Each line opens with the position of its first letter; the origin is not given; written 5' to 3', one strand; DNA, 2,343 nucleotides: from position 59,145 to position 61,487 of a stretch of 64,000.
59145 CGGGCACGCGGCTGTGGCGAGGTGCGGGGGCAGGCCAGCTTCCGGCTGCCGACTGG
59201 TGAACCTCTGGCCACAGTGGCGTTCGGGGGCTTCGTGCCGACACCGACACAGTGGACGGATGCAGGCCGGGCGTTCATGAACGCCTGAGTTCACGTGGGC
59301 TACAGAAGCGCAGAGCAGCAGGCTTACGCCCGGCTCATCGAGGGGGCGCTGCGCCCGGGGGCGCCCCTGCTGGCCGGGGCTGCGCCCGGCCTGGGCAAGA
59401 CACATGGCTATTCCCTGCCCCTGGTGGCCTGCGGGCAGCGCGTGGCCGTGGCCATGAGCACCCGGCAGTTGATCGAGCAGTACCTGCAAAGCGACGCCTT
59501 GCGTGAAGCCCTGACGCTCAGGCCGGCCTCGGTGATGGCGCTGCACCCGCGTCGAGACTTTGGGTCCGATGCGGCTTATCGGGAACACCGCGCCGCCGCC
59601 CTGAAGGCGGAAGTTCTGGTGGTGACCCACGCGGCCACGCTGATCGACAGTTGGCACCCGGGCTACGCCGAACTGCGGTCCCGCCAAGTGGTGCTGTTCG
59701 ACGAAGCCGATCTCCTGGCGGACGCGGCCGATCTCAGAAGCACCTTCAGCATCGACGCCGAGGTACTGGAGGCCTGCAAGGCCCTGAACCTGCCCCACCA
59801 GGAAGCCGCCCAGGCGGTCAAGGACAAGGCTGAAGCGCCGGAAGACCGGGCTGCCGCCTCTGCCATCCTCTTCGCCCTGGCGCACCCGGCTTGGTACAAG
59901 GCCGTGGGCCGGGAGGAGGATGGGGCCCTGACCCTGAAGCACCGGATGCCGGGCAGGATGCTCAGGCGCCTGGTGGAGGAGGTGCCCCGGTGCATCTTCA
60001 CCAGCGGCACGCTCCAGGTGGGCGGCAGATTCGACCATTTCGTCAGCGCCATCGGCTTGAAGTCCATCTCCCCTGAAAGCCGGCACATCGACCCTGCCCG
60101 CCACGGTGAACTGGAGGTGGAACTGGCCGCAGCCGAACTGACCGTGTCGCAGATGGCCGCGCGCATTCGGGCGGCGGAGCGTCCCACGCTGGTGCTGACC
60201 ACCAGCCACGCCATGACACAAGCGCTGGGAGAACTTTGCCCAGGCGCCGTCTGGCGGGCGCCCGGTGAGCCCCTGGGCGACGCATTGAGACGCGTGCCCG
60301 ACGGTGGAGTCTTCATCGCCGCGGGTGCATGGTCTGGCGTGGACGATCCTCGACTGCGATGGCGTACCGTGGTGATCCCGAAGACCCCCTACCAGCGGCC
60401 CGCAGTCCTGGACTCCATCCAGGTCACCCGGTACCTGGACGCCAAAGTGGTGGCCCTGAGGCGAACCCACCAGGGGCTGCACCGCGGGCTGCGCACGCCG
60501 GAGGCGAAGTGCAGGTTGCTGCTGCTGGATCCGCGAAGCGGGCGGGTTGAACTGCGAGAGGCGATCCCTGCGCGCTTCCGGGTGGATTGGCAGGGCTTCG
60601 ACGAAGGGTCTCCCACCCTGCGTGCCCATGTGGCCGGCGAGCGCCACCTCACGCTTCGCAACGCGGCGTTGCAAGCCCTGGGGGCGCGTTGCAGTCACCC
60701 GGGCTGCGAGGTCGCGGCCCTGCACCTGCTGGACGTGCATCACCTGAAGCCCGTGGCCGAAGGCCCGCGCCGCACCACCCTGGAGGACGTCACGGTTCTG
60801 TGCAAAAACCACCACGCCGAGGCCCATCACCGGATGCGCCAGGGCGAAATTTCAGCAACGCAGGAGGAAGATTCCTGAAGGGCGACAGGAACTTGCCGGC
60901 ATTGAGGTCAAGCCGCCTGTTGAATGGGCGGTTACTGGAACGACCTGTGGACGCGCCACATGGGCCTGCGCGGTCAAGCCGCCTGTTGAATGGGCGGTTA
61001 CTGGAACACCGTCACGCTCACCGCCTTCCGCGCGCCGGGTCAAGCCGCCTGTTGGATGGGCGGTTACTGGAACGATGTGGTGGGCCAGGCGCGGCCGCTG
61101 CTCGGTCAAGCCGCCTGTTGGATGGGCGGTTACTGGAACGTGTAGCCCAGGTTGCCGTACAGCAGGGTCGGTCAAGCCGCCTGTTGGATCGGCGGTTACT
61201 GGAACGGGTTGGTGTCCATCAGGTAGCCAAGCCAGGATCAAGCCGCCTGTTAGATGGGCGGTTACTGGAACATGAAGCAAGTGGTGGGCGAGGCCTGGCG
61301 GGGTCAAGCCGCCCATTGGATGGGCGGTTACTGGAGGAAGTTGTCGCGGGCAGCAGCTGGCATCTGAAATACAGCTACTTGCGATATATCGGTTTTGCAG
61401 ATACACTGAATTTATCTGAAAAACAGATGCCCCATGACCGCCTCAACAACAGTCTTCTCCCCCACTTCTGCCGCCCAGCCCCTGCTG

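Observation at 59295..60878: DinG-family helicase with a C-terminal HNH nuclease domain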

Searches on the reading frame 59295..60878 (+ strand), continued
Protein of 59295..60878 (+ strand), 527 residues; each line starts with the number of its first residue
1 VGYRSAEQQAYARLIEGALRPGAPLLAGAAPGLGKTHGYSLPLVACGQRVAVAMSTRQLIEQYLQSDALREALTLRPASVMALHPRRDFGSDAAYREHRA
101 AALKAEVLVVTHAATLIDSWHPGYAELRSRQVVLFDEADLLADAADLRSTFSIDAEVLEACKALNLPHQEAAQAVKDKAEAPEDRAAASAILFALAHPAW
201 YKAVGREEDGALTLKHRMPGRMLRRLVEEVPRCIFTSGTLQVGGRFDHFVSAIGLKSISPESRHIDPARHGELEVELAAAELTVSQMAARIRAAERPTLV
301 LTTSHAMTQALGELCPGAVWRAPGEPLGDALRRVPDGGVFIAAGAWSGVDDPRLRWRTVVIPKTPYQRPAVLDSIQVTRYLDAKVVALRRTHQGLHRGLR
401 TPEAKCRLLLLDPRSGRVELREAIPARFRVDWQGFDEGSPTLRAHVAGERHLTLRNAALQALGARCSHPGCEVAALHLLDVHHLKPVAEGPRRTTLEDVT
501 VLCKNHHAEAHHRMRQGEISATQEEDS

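Call 56: search_protein_families(library=ncbifam, proteins=[P0139, P0143, P0150, P0165, P0137, P0180, P0183, P0187, P0190, P0192], max_evalue=0.00001)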
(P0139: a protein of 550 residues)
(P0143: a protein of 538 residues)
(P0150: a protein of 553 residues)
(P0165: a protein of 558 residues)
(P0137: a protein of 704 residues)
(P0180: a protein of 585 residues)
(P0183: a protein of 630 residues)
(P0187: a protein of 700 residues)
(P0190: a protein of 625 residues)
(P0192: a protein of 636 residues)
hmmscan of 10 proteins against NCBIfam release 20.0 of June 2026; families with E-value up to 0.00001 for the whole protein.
P0139 (550 aa): 5 families
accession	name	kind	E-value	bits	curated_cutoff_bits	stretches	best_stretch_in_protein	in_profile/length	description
NF053712.1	repair_DEAH_YoaA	equivalog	1.2e-22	80.4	680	1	234-453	314-550/630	DNA repair helicase YoaA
NF005981.0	PRK08074.1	equivalog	3e-22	78.5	789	2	301-489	673-894/931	ATP-dependent DNA helicase DinG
NF008729.0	PRK11747.1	equivalog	1.7e-18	66.4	598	1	137-296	196-360/703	ATP-dependent DNA helicase DinG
TIGR01407.1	dinG_rel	hypoth_equivalog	1e-17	63.7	547.7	1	306-489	639-853/889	putative DnaQ family exonuclease/DinG family helicase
TIGR03117.2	cas_csf4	equivalog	2.6e-16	59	400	1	352-491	609-780/800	type IV CRISPR-associated DEAD/DEAH-box helicase Csf4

P0143 (538 aa): 6 families
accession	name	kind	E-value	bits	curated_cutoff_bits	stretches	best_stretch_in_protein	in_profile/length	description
NF053712.1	repair_DEAH_YoaA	equivalog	1.5e-19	70.1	680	2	225-486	316-599/630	DNA repair helicase YoaA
TIGR01407.1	dinG_rel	hypoth_equivalog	3.8e-19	68.5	547.7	1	247-486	585-853/889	putative DnaQ family exonuclease/DinG family helicase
NF005981.0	PRK08074.1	equivalog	5.8e-18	64.3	789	1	282-486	657-894/931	ATP-dependent DNA helicase DinG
TIGR03117.2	cas_csf4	equivalog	5.7e-14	51.2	400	1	13-104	129-224/800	type IV CRISPR-associated DEAD/DEAH-box helicase Csf4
NF008729.0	PRK11747.1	equivalog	9.1e-12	44.2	598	0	132-261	195-322/703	ATP-dependent DNA helicase DinG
NF005569.0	PRK07246.1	equivalog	2e-06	26.4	794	0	372-487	647-784/820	bifunctional DnaQ family exonuclease/ATP-dependent helicase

P0150 (553 aa): 6 families
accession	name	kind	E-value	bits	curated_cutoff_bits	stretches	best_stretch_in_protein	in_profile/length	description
NF053712.1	repair_DEAH_YoaA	equivalog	7.5e-35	120.7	680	3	5-102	21-116/630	DNA repair helicase YoaA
TIGR01407.1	dinG_rel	hypoth_equivalog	2.1e-28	99.1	547.7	2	288-500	628-853/889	putative DnaQ family exonuclease/DinG family helicase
NF005981.0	PRK08074.1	equivalog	2.1e-28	98.8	789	3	5-65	260-323/931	ATP-dependent DNA helicase DinG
TIGR03117.2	cas_csf4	equivalog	3e-19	68.7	400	2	4-96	130-223/800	type IV CRISPR-associated DEAD/DEAH-box helicase Csf4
NF008729.0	PRK11747.1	equivalog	1.8e-17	63.1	598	1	6-115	29-145/703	ATP-dependent DNA helicase DinG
NF005569.0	PRK07246.1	equivalog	9.1e-16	57.3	794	2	287-500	566-783/820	bifunctional DnaQ family exonuclease/ATP-dependent helicase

P0165 (558 aa): 6 families
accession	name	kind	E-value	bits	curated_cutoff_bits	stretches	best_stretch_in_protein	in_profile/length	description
NF053712.1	repair_DEAH_YoaA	equivalog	4.1e-35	121.6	680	2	297-509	376-600/630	DNA repair helicase YoaA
NF005981.0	PRK08074.1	equivalog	1.5e-27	96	789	2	298-509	666-895/931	ATP-dependent DNA helicase DinG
TIGR01407.1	dinG_rel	hypoth_equivalog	5.1e-25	87.9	547.7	2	298-509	627-854/889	putative DnaQ family exonuclease/DinG family helicase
NF008729.0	PRK11747.1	equivalog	4.7e-21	74.9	598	1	298-509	454-681/703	ATP-dependent DNA helicase DinG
TIGR03117.2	cas_csf4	equivalog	3.5e-20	71.8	400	2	358-509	608-779/800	type IV CRISPR-associated DEAD/DEAH-box helicase Csf4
NF005569.0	PRK07246.1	equivalog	1.3e-08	33.7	794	0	5-67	248-309/820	bifunctional DnaQ family exonuclease/ATP-dependent helicase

P0137 (704 aa): 5 families
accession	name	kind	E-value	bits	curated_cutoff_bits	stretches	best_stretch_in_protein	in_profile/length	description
TIGR03117.2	cas_csf4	equivalog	3.7e-17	61.8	400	1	336-486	629-783/800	type IV CRISPR-associated DEAD/DEAH-box helicase Csf4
NF053712.1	repair_DEAH_YoaA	equivalog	5.1e-17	61.8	680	1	262-401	383-529/630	DNA repair helicase YoaA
TIGR01407.1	dinG_rel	hypoth_equivalog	1.4e-13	50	547.7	1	6-83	237-311/889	putative DnaQ family exonuclease/DinG family helicase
NF005981.0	PRK08074.1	equivalog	2.4e-10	39.1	789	0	121-203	422-502/931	ATP-dependent DNA helicase DinG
NF008729.0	PRK11747.1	equivalog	5.1e-09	35.1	598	0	274-406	466-616/703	ATP-dependent DNA helicase DinG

P0180 (585 aa): 3 families
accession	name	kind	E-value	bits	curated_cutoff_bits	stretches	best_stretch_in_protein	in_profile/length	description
TIGR03117.2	cas_csf4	equivalog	1.3e-11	43.4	400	0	385-513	629-779/800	type IV CRISPR-associated DEAD/DEAH-box helicase Csf4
TIGR01407.1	dinG_rel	hypoth_equivalog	5e-11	41.6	547.7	1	402-513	726-854/889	putative DnaQ family exonuclease/DinG family helicase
NF053712.1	repair_DEAH_YoaA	equivalog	1.3e-07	30.8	680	0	116-232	150-266/630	DNA repair helicase YoaA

P0183 (630 aa): 7 families
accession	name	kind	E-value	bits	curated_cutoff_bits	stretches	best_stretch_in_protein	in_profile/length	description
NF053712.1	repair_DEAH_YoaA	equivalog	5.6e-153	510.9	680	1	7-626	2-630/630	DNA repair helicase YoaA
NF005981.0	PRK08074.1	equivalog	3e-81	273.7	789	2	328-616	610-915/931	ATP-dependent DNA helicase DinG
NF008729.0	PRK11747.1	equivalog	1.4e-80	271.7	598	2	362-615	438-700/703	ATP-dependent DNA helicase DinG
TIGR01407.1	dinG_rel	hypoth_equivalog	7.9e-67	226.2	547.7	2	388-618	636-876/889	putative DnaQ family exonuclease/DinG family helicase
NF005569.0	PRK07246.1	equivalog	5e-34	117.7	794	2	390-610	577-798/820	bifunctional DnaQ family exonuclease/ATP-dependent helicase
TIGR03117.2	cas_csf4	equivalog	3.2e-23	81.8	400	2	464-587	637-768/800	type IV CRISPR-associated DEAD/DEAH-box helicase Csf4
TIGR00604.1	rad3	subfamily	1.2e-10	40.7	246.95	0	171-259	176-261/706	DNA repair helicase (rad3)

P0187 (700 aa): 7 families
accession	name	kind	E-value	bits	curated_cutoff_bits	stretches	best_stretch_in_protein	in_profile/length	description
NF053712.1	repair_DEAH_YoaA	equivalog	4.4e-30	105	680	1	21-658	2-600/630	DNA repair helicase YoaA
TIGR03117.2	cas_csf4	equivalog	9.4e-27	93.5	400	2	46-233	129-317/800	type IV CRISPR-associated DEAD/DEAH-box helicase Csf4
NF005981.0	PRK08074.1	equivalog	9.9e-25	86.7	789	2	17-141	233-348/931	ATP-dependent DNA helicase DinG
TIGR01407.1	dinG_rel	hypoth_equivalog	1.2e-18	66.8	547.7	1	25-141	231-335/889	putative DnaQ family exonuclease/DinG family helicase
NF008729.0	PRK11747.1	equivalog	3.7e-16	58.7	598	1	41-151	25-131/703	ATP-dependent DNA helicase DinG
NF005569.0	PRK07246.1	equivalog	6.7e-09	34.6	794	0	55-117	254-314/820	bifunctional DnaQ family exonuclease/ATP-dependent helicase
TIGR00604.1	rad3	subfamily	1.4e-07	30.5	246.95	0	593-661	612-679/706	DNA repair helicase (rad3)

P0190 (625 aa): 6 families
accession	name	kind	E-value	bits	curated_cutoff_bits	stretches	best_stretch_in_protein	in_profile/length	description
NF053712.1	repair_DEAH_YoaA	equivalog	1.9e-46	159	680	1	4-561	13-547/630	DNA repair helicase YoaA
NF005981.0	PRK08074.1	equivalog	1.9e-33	115.6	789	2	5-281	253-508/931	ATP-dependent DNA helicase DinG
TIGR03117.2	cas_csf4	equivalog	2.1e-32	112.2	400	2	11-233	130-340/800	type IV CRISPR-associated DEAD/DEAH-box helicase Csf4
NF008729.0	PRK11747.1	equivalog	2.9e-28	98.7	598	1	5-124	21-133/703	ATP-dependent DNA helicase DinG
TIGR01407.1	dinG_rel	hypoth_equivalog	5.7e-25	87.7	547.7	1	37-124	265-347/889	putative DnaQ family exonuclease/DinG family helicase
NF005569.0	PRK07246.1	equivalog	7.4e-14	51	794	1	36-120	264-340/820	bifunctional DnaQ family exonuclease/ATP-dependent helicase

P0192 (636 aa): 7 families
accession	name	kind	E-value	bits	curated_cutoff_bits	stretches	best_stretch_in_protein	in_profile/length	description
NF053712.1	repair_DEAH_YoaA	equivalog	1.4e-239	797.1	680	1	6-631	2-629/630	DNA repair helicase YoaA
NF005981.0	PRK08074.1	equivalog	4.5e-112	375.7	789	2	336-623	614-916/931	ATP-dependent DNA helicase DinG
NF008729.0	PRK11747.1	equivalog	6.8e-108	362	598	2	311-623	375-702/703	ATP-dependent DNA helicase DinG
TIGR01407.1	dinG_rel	hypoth_equivalog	9.5e-89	298.8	547.7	2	394-622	637-874/889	putative DnaQ family exonuclease/DinG family helicase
NF005569.0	PRK07246.1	equivalog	9.6e-42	143.2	794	2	441-615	624-797/820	bifunctional DnaQ family exonuclease/ATP-dependent helicase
TIGR03117.2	cas_csf4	equivalog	2.3e-26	92.3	400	2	14-206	120-316/800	type IV CRISPR-associated DEAD/DEAH-box helicase Csf4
TIGR00604.1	rad3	subfamily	8.4e-15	54.4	246.95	1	524-604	597-678/706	DNA repair helicase (rad3)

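Call 63: find_encoding_contigs(protein=window:59295-60878:+, flank=3000, max_places=3)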
Protein window:59295-60878:+ (527 aa): 4 contigs read that carry it; 1 place shown.
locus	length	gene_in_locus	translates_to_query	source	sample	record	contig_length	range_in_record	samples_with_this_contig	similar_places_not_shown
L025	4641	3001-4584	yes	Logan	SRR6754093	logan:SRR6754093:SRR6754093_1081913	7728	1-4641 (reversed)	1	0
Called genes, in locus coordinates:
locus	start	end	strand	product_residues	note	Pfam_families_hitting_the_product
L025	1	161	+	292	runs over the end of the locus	PF03372:Exo_endo_phos, PF23226:Exo_endo_phos_PGAP2IP (weak)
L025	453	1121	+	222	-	PF27782:Csf3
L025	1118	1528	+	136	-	-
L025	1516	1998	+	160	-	PF08798:CRISPR_assoc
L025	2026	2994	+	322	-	-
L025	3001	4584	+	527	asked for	PF00270:DEAD (weak)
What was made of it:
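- Checked: An independent gene call on a public contig gives the same 527-aa product (call 63).
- The identical 527-aa protein is called on four other public contigs (call 63).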

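Call 65: search_protein_families(library=padloc, proteins=[window:59295-60875:+], max_evalue=0.01)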
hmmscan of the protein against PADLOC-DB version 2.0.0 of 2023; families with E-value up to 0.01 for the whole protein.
window:59295-60875:+ (527 aa): 4 families
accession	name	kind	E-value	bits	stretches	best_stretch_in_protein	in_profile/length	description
PDLC01731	typeIV_DinG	-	1.7e-45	153.8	2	18-286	36-318/526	Csf4_2_IVA1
PDLC01729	typeIV_DinG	-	2.4e-37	127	4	284-433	458-648/666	Csf4_0_IVA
PDLC01439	typeIV_DinG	-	3.8e-27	93.2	3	217-426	324-554/575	CAS-IV-A; associated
PDLC01321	typeIV_DinG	-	0.0021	15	0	7-97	1-94/559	CAS-IV-A; associated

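Call 74: find_encoding_contigs(protein=P0118, flank=5000, max_places=2)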
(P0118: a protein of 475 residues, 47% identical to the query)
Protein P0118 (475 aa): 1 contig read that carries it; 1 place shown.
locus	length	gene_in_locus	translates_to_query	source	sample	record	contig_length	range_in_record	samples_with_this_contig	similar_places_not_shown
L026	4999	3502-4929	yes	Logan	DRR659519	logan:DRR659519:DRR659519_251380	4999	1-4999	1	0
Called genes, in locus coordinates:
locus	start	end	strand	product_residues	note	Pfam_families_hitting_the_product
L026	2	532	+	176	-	?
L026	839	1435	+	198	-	-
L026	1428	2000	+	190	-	-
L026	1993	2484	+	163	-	PF08798:CRISPR_assoc (weak)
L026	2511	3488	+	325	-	-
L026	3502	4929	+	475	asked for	PF00270:DEAD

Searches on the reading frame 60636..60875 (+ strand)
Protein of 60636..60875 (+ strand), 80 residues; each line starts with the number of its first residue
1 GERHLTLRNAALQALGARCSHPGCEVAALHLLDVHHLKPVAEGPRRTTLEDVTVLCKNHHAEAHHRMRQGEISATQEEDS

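Call 29: search_solved_structures(query=A2, max_evalue=1, show_alignments=3)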
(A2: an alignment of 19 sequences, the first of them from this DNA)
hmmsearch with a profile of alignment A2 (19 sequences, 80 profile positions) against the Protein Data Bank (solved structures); distinct sequences matched with E-value up to 1: 23.
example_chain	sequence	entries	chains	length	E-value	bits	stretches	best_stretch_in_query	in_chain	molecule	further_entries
6ghc_A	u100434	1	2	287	2.2e-05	27.4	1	30-69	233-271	5-methylcytosine-specific restriction enzyme A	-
4uhp_A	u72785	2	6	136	0.00087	22.3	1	29-71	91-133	LARGE COMPONENT OF PYOCIN AP41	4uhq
5mkw_A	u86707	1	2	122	0.0023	21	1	29-70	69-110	DNA annealing helicase and endonuclease ZRANB3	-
6me0_C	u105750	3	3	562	0.0024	20.9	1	6-66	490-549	Maturase reverse transcriptase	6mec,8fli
2vlq_B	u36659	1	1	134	0.025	17.6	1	30-65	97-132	COLICIN E9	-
2wpt_B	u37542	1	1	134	0.026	17.6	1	30-65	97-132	COLICIN-E9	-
2vln_B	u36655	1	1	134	0.028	17.5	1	30-65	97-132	COLICIN E9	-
1bxi_B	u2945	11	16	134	0.028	17.5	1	30-65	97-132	PROTEIN (COLICIN E9) | COLICIN E9 | Colicin-E9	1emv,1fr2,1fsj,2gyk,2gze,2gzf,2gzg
2vlp_B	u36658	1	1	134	0.028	17.5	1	30-65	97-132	COLICIN E9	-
2jaz_B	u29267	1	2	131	0.031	17.4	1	29-65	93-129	COLICIN E7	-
2vlo_B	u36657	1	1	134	0.041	16.9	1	32-65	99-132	COLICIN E9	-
3zfk_A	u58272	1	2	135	0.13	15.4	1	29-65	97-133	COLICIN-E7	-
5ew5_A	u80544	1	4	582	0.17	15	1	30-65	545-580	Colicin-E9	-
7nsu_D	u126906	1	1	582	0.17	14.9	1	30-65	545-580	Colicin-E9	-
1pt3_A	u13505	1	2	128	0.19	14.8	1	29-65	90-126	Colicin E7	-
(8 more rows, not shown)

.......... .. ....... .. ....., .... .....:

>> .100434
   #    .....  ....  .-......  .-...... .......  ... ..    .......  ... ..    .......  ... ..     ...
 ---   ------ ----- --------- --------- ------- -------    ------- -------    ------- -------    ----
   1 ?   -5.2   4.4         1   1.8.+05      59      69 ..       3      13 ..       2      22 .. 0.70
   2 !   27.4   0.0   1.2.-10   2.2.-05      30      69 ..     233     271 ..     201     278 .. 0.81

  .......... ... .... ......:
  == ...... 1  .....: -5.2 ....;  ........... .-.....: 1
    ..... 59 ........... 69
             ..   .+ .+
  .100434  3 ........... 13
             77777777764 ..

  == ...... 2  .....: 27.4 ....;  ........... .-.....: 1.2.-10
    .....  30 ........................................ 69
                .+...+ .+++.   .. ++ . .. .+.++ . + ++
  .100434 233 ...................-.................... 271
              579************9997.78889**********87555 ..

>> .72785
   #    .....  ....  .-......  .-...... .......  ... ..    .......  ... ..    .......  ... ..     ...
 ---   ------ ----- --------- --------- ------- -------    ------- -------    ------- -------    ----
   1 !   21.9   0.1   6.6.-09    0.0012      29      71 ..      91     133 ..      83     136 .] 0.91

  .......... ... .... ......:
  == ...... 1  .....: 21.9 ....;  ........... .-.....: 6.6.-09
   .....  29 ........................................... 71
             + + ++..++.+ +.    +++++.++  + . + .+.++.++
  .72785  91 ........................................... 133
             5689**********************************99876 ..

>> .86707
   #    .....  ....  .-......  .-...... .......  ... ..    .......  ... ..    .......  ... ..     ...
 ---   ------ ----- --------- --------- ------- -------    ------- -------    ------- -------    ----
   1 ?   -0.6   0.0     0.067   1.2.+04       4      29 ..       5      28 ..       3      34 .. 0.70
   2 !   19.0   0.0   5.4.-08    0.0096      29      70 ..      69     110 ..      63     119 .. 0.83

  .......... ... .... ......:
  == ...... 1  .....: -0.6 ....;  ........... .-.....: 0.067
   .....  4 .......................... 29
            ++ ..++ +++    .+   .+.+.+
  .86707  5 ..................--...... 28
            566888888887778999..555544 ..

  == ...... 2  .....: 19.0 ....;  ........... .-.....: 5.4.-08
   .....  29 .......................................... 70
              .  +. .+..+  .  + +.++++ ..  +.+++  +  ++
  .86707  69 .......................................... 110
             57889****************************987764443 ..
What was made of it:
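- On Type IV-A2 CRISPR-Cas (CasDinG-HNH): The domain profile hits McrA at 2.2e-5 and other HNH nucleases (call 29).
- Checked: A profile of the C-terminal 80 residues finds the HNH nucleases McrA (2.2e-5), pyocin AP41, ZRANB3 and colicins E7/E9 in the PDB (call 29).
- The HNH profile hits McrA, colicins and ZRANB3 (call 29).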

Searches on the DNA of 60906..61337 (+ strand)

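Call 21: search_dna_similar(query=window:60906-61337:+, collection=plasmids, mode=distant, max_evalue=1, max_rows=25)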
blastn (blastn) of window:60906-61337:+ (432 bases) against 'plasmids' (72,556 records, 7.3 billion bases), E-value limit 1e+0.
Records with a match: 2; places in all: 2; records where one place covers at least 80% of the query: 0.
Best place of each record, by identity: 95-99% 1; 90-95% 1.
By first word of the organism name: Cupriavidus 1; Mycobacterium 1.
By predicted mobility (MOB-suite, as given by PLSDB): non-mobilizable 2.
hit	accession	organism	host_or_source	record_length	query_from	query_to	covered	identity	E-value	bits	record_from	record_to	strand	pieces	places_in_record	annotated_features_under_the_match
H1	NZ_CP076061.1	Cupriavidus sp. EM10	Pure-cultured cell,sewage water sludge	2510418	312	342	7%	90.9%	1e-1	45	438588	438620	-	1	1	none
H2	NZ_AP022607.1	Mycobacterium branderi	-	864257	126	151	6%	96.2%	4e-1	44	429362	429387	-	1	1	none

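Call 22: search_dna_similar(query=window:60906-61337:+, collection=phages, mode=distant, max_evalue=1, max_rows=25)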
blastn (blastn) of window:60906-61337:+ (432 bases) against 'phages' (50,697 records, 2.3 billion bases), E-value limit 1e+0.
Records with a match: 5; places in all: 5; records where one place covers at least 80% of the query: 0.
Best place of each record, by identity: 80-90% 5.
By first word of the organism name: Burkholderia 4; Vibrio 1.
By host as written in the record: Vibrio cyclitrophicus 1; Burkholderia thailandensis E131 1; Burkholderia thailandensis E058 1; Burkholderia thailandensis 1; Burkholderia sp. 1.
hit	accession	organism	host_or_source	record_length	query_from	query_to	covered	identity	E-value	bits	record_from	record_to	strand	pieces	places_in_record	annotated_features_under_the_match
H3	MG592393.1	Vibrio phage 1.007.O._10N.261.55.F9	Vibrio cyclitrophicus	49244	329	363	8%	85.7%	4e-1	42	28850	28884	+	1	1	hypothetical protein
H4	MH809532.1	Burkholderia phage phiE131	Burkholderia thailandensis E131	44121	96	130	8%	85.7%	4e-1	42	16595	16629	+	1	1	hypothetical protein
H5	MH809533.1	Burkholderia phage phiE058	Burkholderia thailandensis E058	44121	96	130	8%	85.7%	4e-1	42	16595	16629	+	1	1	hypothetical protein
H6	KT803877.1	Burkholderia phage PE067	Burkholderia thailandensis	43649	96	130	8%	85.7%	4e-1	42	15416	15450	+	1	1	hypothetical protein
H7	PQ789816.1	Burkholderia phage vB_E159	Burkholderia sp.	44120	96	130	8%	85.7%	4e-1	42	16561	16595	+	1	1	hypothetical protein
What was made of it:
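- Tried and rejected: BLAST of the whole array against GenBank phages and PLSDB plasmids gave only chance-level hits (E 0.1-0.4; calls 21, 22).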
